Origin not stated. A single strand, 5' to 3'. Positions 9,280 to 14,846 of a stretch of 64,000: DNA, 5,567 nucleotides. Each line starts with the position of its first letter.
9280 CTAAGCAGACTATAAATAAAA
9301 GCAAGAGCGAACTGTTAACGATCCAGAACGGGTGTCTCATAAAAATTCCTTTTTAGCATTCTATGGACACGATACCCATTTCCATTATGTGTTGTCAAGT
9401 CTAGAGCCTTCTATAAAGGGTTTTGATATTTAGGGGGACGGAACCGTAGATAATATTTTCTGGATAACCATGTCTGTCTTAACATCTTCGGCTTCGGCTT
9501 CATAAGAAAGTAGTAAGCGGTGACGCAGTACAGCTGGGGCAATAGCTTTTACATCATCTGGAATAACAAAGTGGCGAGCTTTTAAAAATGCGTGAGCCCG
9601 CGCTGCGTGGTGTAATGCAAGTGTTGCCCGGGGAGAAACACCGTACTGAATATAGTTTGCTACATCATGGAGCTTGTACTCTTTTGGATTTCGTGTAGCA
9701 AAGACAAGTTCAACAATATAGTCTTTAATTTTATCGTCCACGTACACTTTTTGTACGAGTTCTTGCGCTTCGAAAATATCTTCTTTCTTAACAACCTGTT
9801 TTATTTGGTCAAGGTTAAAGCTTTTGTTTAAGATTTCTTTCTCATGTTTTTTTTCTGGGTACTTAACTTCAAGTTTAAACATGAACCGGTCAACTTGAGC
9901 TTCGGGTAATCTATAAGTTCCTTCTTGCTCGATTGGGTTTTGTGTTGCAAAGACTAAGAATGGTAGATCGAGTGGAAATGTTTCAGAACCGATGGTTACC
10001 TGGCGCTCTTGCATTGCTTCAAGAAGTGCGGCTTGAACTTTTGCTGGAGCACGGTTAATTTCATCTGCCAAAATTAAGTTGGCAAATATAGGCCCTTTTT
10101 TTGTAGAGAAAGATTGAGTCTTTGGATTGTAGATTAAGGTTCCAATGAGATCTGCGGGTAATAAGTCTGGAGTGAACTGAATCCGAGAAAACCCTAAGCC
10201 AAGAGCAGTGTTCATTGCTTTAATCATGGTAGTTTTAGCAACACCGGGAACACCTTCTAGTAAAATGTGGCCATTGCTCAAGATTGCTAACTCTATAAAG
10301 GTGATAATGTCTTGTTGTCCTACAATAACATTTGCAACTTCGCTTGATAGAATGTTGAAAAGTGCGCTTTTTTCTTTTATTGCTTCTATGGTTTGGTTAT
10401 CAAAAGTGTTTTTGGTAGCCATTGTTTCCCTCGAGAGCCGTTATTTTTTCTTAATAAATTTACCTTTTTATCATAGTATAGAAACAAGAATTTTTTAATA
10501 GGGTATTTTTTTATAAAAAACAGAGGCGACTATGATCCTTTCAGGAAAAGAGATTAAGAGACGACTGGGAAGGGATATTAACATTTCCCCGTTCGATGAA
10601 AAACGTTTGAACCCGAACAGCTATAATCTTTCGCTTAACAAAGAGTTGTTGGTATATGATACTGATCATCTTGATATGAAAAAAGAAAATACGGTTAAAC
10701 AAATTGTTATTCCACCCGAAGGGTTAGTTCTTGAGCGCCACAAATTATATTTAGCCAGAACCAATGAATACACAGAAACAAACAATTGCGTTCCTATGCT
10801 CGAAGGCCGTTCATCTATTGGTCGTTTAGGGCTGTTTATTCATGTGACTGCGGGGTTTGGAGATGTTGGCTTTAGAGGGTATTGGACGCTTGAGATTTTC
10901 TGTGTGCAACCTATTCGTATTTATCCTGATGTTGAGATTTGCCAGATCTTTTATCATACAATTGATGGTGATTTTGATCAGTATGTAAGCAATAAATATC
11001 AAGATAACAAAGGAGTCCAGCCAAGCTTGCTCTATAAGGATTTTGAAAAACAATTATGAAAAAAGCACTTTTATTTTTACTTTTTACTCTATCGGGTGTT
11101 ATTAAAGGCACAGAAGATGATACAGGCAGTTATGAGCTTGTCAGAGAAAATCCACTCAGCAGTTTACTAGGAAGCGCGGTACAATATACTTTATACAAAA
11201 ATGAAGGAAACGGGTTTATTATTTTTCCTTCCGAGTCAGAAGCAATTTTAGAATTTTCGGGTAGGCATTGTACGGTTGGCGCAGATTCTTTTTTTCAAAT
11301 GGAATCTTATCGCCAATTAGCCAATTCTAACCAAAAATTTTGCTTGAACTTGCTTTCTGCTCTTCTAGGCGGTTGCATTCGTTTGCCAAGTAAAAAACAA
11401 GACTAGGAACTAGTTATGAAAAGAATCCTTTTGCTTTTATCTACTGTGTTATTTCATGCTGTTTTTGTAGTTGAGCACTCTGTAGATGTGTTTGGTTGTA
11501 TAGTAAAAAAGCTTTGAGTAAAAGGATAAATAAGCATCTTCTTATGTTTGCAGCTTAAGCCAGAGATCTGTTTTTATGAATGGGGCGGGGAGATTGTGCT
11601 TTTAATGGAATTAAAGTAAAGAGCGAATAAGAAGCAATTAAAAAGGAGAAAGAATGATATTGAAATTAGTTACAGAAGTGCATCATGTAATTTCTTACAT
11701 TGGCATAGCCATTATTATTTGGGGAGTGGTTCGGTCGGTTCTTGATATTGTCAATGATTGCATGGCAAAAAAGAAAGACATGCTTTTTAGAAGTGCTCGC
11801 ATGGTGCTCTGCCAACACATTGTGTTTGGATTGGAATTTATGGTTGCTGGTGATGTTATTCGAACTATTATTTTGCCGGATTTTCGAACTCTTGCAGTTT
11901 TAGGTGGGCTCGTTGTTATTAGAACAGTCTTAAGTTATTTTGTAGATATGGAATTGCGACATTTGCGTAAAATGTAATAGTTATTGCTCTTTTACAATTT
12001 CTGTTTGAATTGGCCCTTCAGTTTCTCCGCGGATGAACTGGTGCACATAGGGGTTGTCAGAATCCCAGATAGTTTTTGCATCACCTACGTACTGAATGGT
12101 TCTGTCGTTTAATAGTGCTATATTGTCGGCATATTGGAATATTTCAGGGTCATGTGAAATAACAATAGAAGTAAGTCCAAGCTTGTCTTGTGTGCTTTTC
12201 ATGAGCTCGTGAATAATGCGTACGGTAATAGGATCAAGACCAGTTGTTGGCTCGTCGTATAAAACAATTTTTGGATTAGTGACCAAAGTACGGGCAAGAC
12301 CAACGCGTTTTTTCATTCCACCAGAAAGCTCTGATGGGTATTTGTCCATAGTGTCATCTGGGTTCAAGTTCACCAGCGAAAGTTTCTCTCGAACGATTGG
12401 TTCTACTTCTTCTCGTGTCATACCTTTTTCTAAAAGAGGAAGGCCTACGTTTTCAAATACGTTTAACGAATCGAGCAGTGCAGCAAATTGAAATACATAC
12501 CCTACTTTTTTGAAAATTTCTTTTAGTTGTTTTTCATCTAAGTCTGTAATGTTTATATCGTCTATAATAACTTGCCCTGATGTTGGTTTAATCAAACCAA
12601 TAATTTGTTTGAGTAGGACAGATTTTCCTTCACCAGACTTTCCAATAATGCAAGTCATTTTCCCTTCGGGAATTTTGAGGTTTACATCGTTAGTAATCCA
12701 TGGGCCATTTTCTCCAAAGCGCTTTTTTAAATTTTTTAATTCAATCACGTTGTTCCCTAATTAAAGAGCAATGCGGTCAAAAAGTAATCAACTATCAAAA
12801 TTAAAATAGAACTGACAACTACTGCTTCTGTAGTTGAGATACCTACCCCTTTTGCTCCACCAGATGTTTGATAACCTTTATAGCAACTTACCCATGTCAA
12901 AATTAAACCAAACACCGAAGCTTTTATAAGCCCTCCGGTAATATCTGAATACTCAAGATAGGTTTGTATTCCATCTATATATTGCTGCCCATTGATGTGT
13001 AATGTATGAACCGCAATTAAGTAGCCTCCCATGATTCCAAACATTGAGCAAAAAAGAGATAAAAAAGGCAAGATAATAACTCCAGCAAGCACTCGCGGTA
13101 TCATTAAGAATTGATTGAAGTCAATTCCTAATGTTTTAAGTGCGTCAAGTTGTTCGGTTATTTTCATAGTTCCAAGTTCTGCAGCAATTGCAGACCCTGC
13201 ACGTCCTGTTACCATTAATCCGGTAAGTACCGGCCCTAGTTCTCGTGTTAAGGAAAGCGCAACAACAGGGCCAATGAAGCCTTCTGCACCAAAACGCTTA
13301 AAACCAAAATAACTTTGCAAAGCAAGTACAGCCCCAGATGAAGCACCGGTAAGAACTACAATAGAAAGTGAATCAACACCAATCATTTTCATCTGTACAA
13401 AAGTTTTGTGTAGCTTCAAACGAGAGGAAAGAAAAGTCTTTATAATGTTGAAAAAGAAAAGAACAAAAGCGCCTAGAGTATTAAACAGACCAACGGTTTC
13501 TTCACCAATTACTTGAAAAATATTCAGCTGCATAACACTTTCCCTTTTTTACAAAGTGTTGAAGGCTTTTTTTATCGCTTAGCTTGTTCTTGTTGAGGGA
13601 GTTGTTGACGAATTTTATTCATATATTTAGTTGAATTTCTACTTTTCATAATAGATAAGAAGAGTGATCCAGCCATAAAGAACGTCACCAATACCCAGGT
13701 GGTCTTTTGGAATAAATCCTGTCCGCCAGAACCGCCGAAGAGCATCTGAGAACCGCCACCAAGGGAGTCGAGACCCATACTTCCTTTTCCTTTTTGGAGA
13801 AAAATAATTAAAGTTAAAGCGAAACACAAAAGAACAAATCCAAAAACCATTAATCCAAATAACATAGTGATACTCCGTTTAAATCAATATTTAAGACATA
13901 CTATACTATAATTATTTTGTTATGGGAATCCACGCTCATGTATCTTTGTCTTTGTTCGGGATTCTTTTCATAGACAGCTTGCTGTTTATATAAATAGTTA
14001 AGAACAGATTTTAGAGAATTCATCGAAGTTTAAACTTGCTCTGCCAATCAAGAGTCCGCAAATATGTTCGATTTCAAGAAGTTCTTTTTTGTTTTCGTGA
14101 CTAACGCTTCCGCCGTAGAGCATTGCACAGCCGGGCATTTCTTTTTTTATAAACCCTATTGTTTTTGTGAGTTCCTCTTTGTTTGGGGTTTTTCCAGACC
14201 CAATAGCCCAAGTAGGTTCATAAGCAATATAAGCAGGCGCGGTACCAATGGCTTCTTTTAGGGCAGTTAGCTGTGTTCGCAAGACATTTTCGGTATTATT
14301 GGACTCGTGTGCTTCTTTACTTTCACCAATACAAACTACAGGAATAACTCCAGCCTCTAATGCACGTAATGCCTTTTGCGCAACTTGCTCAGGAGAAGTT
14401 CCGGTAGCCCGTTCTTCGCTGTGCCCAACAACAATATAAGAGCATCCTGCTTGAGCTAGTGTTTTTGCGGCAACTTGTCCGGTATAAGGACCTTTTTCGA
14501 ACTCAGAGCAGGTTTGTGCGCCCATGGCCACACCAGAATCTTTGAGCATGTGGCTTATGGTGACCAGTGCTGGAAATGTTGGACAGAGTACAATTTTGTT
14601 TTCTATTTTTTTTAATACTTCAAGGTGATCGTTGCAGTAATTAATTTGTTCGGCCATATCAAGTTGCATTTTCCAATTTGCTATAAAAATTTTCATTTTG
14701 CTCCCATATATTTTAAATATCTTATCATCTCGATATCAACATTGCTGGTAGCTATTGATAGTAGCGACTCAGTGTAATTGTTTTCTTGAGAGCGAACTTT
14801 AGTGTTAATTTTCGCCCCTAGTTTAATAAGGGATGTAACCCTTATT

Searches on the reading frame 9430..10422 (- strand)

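Call 11: search_protein_families(library=pfam, proteins=[window:9430-10422:-], max_evalue=0.1)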
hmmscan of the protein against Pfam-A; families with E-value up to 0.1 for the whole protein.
window:9430-10422:- (330 aa): 11 families
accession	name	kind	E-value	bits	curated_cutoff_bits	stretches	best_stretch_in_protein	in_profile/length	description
PF07726.17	AAA_3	-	7.3e-64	214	27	1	52-182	1-131/131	ATPase family associated with various cellular activities (AAA)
PF17863.7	AAA_lid_2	-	5.5e-24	84.1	22.7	1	254-323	5-74/74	AAA lid domain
PF20030.5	bpMoxR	-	1.3e-15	57.5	27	1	27-216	8-195/205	MoxR domain in the MoxR-vWA-beta-propeller ternary systems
PF07728.20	AAA_5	-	6.7e-14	52.5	22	1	52-180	1-139/139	AAA domain (dynein-related subfamily)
PF00493.29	MCM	-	1.7e-07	31.1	23.3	1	10-145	3-153/224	MCM P-loop domain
PF00158.32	Sigma54_activat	-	0.00038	20.6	20.2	1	39-166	11-147/168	Sigma-54 interaction domain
PF05496.18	RuvB_N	-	0.0006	20.1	27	1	51-144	34-115/159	Holliday junction DNA helicase RuvB P-loop domain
PF00004.35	AAA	-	0.00067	20.6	21.2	1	53-185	1-128/131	ATPase family associated with various cellular activities (AAA)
PF01078.27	Mg_chelatase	-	0.0023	17.8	20.3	1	33-74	5-46/207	Magnesium chelatase, subunit ChlI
PF22175.2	Ogg-HhH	-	0.041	13.9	27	1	159-224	40-105/173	8-oxoguanine DNA glycosylase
PF07724.20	AAA_2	-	0.092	13.2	27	0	51-145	4-107/166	AAA domain (Cdc48 subfamily)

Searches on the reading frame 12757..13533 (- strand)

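Call 11: search_protein_families(library=pfam, proteins=[window:12757-13533:-], max_evalue=0.1)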
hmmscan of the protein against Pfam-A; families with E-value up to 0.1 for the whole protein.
window:12757-13533:- (258 aa): 2 families
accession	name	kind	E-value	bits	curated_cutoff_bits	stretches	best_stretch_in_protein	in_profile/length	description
PF02405.21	MlaE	-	1.7e-79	266.8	22.5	1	45-255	2-212/212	Permease MlaE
PF08495.15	FIST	-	0.033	14.5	23.2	1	90-239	49-157/189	FIST N domain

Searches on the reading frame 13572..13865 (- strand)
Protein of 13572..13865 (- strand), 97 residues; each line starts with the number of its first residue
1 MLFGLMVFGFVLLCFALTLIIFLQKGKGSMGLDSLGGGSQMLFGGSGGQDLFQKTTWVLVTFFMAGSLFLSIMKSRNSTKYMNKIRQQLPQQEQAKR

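Call 62: search_protein_families(library=pfam, proteins=[window:13572-13865:-], max_evalue=0.01)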
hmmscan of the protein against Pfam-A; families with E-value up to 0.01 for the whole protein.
window:13572-13865:- (97 aa): 1 family
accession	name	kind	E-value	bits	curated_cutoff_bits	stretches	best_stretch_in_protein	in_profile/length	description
PF03840.19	SecG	-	3.3e-13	50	29.2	1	10-73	6-70/70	Preprotein translocase SecG subunit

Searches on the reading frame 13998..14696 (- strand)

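Call 9: search_protein_families(library=pfam, proteins=[window:13998-14696:-], max_evalue=0.001)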
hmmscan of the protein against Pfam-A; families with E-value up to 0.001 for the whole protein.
window:13998-14696:- (232 aa): 1 family
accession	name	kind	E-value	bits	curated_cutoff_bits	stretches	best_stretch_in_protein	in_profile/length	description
PF00121.24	TIM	-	1.2e-64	218.6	20.1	1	3-231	2-242/245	Triosephosphate isomerase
